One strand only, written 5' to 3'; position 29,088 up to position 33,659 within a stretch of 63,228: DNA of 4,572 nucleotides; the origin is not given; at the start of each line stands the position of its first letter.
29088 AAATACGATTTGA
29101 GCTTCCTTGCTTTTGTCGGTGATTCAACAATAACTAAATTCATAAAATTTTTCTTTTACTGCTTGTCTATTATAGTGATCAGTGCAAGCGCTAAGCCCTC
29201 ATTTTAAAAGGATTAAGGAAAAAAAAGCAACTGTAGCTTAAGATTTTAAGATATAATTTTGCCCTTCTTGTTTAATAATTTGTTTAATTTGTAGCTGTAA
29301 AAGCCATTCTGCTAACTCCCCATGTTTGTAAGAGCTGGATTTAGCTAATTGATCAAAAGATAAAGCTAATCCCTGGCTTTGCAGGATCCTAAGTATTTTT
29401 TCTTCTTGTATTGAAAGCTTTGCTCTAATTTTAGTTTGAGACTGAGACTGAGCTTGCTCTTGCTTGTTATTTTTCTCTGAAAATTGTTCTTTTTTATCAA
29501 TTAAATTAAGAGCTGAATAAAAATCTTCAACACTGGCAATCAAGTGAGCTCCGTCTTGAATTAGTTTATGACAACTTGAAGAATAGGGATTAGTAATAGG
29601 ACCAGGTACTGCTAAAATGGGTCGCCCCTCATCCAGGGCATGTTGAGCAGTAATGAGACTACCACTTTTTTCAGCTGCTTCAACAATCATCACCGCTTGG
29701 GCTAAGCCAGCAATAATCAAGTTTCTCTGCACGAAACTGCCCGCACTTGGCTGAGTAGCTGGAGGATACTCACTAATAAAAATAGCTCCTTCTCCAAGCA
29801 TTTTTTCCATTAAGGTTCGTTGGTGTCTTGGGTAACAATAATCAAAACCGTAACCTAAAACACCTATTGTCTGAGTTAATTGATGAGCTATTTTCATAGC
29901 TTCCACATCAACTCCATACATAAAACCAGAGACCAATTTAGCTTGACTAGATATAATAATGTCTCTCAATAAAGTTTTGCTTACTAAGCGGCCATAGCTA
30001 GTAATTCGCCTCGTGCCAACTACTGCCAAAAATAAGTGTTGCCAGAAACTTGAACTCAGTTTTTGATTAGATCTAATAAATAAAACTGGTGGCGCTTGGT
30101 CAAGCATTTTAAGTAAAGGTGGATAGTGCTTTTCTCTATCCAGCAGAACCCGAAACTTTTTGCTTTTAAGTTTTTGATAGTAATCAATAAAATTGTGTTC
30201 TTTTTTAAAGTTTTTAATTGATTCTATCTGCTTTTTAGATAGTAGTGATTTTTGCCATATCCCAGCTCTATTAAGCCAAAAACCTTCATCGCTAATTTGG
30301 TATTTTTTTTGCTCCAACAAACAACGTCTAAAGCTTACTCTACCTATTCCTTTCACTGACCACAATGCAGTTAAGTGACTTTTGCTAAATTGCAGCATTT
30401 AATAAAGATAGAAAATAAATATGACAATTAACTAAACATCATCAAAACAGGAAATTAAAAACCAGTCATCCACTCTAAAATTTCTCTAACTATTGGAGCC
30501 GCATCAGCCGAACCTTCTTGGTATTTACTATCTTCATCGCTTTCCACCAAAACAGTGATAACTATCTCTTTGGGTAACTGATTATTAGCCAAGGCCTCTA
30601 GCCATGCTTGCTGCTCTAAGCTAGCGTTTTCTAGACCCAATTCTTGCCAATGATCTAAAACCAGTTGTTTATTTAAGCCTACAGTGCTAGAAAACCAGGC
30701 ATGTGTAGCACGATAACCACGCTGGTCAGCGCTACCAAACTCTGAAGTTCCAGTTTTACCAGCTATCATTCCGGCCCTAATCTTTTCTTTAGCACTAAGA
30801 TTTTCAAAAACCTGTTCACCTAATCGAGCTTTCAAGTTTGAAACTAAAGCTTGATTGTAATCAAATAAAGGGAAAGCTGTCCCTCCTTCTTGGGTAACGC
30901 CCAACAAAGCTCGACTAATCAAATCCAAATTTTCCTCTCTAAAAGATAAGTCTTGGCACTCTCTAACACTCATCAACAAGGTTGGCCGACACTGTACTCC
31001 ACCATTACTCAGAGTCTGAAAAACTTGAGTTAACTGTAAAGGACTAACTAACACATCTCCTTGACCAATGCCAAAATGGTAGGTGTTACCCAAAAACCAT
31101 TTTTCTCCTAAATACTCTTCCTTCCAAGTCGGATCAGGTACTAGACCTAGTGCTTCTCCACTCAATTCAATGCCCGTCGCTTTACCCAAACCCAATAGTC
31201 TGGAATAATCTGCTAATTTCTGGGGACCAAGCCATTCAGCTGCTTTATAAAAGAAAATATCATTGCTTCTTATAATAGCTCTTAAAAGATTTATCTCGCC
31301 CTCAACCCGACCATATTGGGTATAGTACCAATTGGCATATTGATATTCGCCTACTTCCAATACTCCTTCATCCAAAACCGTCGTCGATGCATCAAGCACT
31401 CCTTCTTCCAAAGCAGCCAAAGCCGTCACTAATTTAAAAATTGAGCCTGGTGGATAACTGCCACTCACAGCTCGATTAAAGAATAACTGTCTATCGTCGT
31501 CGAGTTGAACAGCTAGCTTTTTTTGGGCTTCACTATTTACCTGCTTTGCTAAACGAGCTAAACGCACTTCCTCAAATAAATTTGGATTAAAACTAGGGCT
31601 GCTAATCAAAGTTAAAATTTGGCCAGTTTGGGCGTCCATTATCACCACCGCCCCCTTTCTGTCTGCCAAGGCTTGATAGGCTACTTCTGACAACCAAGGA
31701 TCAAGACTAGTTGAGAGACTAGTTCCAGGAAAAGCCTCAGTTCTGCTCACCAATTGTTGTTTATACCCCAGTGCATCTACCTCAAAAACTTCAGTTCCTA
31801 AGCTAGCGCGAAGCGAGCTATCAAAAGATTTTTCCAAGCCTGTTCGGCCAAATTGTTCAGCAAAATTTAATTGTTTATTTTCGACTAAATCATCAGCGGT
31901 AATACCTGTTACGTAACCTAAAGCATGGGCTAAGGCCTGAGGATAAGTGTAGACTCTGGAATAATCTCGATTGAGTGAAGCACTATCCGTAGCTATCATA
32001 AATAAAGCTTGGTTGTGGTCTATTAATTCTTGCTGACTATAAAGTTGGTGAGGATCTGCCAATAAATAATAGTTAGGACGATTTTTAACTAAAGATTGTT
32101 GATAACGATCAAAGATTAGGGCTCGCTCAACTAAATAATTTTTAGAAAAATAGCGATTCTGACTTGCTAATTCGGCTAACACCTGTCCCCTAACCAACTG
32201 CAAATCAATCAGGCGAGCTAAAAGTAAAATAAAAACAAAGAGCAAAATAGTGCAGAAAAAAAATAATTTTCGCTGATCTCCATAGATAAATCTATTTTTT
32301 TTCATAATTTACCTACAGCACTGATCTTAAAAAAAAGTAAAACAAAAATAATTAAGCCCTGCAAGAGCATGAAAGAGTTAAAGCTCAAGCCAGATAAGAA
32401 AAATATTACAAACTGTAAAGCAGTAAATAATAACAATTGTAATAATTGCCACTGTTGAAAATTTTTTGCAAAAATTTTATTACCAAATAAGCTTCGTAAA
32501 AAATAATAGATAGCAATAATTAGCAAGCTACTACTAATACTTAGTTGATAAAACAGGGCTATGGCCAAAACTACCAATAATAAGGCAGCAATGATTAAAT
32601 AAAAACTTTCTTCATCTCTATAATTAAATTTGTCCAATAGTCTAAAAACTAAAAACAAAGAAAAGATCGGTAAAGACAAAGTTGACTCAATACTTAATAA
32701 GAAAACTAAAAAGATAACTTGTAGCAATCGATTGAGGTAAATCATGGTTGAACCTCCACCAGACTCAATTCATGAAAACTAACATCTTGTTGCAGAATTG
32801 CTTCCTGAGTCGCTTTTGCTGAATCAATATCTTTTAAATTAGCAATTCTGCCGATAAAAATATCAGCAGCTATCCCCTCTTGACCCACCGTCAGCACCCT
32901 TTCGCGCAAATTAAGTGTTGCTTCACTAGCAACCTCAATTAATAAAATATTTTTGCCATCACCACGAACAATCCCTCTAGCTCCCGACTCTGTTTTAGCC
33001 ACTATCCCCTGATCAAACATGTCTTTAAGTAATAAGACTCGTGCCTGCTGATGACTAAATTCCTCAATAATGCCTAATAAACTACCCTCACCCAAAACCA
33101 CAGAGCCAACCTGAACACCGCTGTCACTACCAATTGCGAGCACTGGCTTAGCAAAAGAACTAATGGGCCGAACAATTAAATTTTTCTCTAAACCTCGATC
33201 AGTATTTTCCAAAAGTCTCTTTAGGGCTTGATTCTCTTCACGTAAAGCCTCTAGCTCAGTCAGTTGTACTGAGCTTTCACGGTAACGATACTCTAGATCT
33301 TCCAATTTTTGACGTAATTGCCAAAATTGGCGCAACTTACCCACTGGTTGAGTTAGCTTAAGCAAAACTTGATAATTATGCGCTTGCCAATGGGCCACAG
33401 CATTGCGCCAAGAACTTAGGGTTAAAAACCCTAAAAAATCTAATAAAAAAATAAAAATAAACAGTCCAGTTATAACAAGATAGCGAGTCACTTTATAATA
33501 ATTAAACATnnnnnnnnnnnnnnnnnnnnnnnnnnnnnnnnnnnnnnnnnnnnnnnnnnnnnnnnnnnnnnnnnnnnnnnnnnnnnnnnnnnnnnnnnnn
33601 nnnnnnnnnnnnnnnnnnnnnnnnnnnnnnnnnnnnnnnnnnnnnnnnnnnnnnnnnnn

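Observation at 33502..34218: Shrunken pseudo-ATPase MreB heads the mreC-mreD-pbp2 operon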

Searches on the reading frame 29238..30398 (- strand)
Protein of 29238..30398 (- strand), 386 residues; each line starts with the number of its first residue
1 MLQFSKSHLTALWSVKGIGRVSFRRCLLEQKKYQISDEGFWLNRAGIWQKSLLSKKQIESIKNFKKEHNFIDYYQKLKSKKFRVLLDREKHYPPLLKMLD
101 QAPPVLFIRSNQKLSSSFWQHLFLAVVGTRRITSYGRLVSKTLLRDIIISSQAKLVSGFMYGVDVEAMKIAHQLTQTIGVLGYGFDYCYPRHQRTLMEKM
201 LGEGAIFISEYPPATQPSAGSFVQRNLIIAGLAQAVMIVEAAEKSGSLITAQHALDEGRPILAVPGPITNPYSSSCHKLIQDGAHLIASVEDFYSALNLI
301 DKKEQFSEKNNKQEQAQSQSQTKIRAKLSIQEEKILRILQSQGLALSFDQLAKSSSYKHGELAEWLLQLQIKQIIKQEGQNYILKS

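Call 3: search_protein_families(library=pfam, proteins=[window:29238-30398:-], max_evalue=1)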
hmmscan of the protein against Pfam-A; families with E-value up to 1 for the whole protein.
window:29238-30398:- (386 aa): 3 families
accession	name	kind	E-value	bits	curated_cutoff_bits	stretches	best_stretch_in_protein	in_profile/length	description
PF02481.21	DNA_processg_A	-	6.5e-61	205.6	29.6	1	77-288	2-211/212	DNA recombination-mediator protein A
PF17782.7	DprA_WH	-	0.036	14.5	22.9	1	326-378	8-58/61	DprA winged helix domain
PF12229.13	PG_binding_4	-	0.07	13.7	22.1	0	51-90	11-56/117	Putative peptidoglycan binding domain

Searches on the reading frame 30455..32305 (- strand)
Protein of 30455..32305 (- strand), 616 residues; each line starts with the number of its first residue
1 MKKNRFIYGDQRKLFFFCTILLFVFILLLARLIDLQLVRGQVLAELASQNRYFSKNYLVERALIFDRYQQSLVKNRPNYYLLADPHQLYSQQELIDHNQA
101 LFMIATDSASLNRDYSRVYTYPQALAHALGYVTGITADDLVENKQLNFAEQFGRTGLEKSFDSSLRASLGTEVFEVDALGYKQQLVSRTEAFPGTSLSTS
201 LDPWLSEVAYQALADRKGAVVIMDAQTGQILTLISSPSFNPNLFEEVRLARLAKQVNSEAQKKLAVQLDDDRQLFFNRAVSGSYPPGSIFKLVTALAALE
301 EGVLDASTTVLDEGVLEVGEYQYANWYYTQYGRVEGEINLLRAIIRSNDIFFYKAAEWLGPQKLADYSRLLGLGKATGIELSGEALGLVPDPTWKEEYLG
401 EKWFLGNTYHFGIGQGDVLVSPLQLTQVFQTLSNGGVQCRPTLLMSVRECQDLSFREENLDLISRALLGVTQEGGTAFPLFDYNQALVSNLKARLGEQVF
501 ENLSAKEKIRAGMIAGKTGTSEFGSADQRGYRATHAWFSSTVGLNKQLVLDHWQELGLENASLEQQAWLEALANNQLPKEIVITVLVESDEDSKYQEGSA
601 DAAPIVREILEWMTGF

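Call 3: search_protein_families(library=pfam, proteins=[window:30455-32305:-], max_evalue=1)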
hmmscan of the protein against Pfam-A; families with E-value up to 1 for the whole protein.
window:30455-32305:- (616 aa): 4 families
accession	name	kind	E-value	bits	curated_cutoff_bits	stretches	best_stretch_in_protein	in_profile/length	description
PF00905.27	Transpeptidase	-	6.1e-53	180.4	22.1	1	218-541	1-264/299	Penicillin binding protein transpeptidase domain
PF03717.20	PBP_dimer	-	3.3e-17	63.9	24.4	2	110-181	101-174/180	Penicillin-binding Protein dimerisation domain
PF21922.1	PBP_dimer_2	-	0.016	15.9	27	1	110-145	17-53/83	Penicillin binding protein A dimerisation domain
PF07611.17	DUF1574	-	0.076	12.8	29.1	1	12-67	3-54/342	Protein of unknown function (DUF1574)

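Call 4: search_protein_families(library=ncbifam, proteins=[window:30455-32305:-], max_evalue=1)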
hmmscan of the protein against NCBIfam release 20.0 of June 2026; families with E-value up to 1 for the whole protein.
window:30455-32305:- (616 aa): 21 families
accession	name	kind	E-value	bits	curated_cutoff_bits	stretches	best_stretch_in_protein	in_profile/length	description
TIGR03423.1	pbp2_mrdA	equivalog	2.3e-114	383.1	455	2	110-612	139-589/593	penicillin-binding protein 2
NF008061.0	PRK10795.1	equivalog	9.7e-56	189.6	962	2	116-457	164-499/634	peptidoglycan DD-transpeptidase MrdA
NF051842.1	PBP4_5_Efaec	equivalog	1.4e-45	155.9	700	1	109-487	247-606/668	penicillin-binding protein PBP4(5)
TIGR02214.1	spoVD_pbp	equivalog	2.3e-38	131.9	688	2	151-533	165-505/636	stage V sporulation protein D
NF000406.1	MECB_PBP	exception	1.4e-30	106.3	1450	1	107-450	230-561/674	PBP2a family beta-lactam-resistant peptidoglycan transpeptidase MecB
NF033378.1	MECD_PBP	exception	2.3e-29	102.2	1450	1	104-447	230-561/678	PBP2a family beta-lactam-resistant peptidoglycan transpeptidase MecD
NF000237.1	MECA_PBP2A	equivalog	6.4e-27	94.1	750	1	111-448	235-554/668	PBP2a family beta-lactam-resistant peptidoglycan transpeptidase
NF000407.1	MECC_PBP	exception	5.5e-25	87.7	1500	1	103-445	224-548/665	PBP2a family beta-lactam-resistant peptidoglycan transpeptidase MecC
NF000410.1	MECA1_pure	exception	7.8e-23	80.5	1480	1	114-447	237-551/666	PBP2a family beta-lactam-resistant peptidoglycan transpeptidase MecA1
NF000408.1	MECA2_pure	exception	2.1e-22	79.1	1525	1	110-449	234-555/668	PBP2a family beta-lactam-resistant peptidoglycan transpeptidase MecA2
NF000409.1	MECA_pure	exception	1.1e-21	77.1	1490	1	112-448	236-554/668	PBP2a family beta-lactam-resistant peptidoglycan transpeptidase MecA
NF011685.0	PRK15105.1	subfamily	9.6e-21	74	737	2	152-441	187-443/588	peptidoglycan glycosyltransferase FtsI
TIGR02074.1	PBP_1a_fam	subfamily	2e-17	63.2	508.75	1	275-553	285-503/535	PBP1A family penicillin-binding protein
NF053573.1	PBP2_PenA_Neis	exception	4.5e-13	48.6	1105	1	153-439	188-445/572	peptidoglycan D,D-transpeptidase PBP2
NF038271.1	strep_PBP2X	exception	4.9e-12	44.9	1050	1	138-465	198-501/750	penicillin-binding protein PBP2X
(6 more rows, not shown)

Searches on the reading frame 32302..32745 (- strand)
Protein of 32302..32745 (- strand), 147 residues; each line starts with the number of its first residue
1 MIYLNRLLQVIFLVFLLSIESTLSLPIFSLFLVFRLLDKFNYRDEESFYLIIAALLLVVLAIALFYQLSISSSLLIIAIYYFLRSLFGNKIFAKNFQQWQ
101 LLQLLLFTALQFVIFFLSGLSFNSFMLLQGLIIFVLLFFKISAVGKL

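Call 3: search_protein_families(library=pfam, proteins=[window:32302-32745:-], max_evalue=1)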
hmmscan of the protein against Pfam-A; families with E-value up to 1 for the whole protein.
window:32302-32745:- (147 aa): 0 families

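Call 4: search_protein_families(library=ncbifam, proteins=[window:32302-32745:-], max_evalue=1)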
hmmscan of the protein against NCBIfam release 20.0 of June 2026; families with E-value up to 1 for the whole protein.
window:32302-32745:- (147 aa): 0 families

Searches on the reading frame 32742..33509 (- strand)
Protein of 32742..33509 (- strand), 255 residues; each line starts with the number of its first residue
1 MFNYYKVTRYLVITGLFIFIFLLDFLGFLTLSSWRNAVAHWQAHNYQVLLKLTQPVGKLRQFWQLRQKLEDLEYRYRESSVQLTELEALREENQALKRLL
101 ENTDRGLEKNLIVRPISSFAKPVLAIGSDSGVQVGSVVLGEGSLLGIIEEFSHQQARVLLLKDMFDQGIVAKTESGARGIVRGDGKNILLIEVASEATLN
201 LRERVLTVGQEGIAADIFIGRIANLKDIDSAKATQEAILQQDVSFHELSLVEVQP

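Call 3: search_protein_families(library=pfam, proteins=[window:32742-33509:-], max_evalue=1)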
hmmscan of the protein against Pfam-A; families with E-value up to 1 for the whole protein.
window:32742-33509:- (255 aa): 3 families
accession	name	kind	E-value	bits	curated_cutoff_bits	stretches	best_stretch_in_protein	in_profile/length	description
PF04085.20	MreC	-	1.5e-16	60.9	28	1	123-253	14-145/147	Rod shape-determining protein MreC, barrel core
PF07544.18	Med9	-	0.27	11.7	26.9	1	58-102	34-75/80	RNA polymerase II transcription mediator complex subunit 9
PF15188.11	CCDC-167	-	0.49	11.1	27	0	64-108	15-59/84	Coiled-coil domain-containing protein 167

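Call 4: search_protein_families(library=ncbifam, proteins=[window:32742-33509:-], max_evalue=1)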
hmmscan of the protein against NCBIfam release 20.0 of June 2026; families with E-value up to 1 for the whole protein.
window:32742-33509:- (255 aa): 15 families
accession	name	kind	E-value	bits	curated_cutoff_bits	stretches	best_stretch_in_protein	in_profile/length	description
NF010527.0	PRK13922.6-2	equivalog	5.1e-14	52.1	289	1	78-253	63-243/249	rod shape-determining protein MreC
NF010513.0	PRK13922.12-3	equivalog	1e-12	48.1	380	1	13-191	32-216/305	rod shape-determining protein MreC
NF010514.0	PRK13922.12-4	equivalog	6.7e-11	41.9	337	1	79-224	98-250/276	rod shape-determining protein MreC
NF010518.0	PRK13922.13-3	equivalog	1.4e-10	40.9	385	1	47-210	61-239/295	rod shape-determining protein MreC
NF010533.0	PRK13922.9-5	equivalog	1.4e-10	40.8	384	1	65-226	92-253/345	rod shape-determining protein MreC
NF010532.0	PRK13922.9-3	equivalog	2.5e-10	39.9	243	1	16-229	14-236/280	rod shape-determining protein MreC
NF010512.0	PRK13922.12-1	equivalog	3.1e-10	39.8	336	1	68-226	75-244/287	rod shape-determining protein MreC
NF010520.0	PRK13922.13-5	equivalog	6.5e-09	35.5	343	1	16-244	14-250/263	rod shape-determining protein MreC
TIGR00219.1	mreC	equivalog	2.2e-07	30.3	92.75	1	72-234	78-251/283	rod shape-determining protein MreC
NF010510.0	PRK13922.11-5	equivalog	4.5e-05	22.7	415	1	125-253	138-269/334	rod shape-determining protein MreC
NF010524.0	PRK13922.14-4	equivalog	0.0021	17.2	332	1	76-249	84-263/270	rod shape-determining protein MreC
NF010519.0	PRK13922.13-4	equivalog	0.011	14.9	505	1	124-213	139-229/406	rod shape-determining protein MreC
NF033176.1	auto_AIDA-I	exception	0.021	12.2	1200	1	108-207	836-930/1287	autotransporter adhesin AIDA-I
NF011450.0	PRK14872.1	equivalog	0.036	13.3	407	1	12-164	13-164/338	rod shape-determining protein MreC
NF007997.0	PRK10722.1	equivalog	0.23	10.6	234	1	56-109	144-202/250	two-component system QseEF-associated lipoprotein QseG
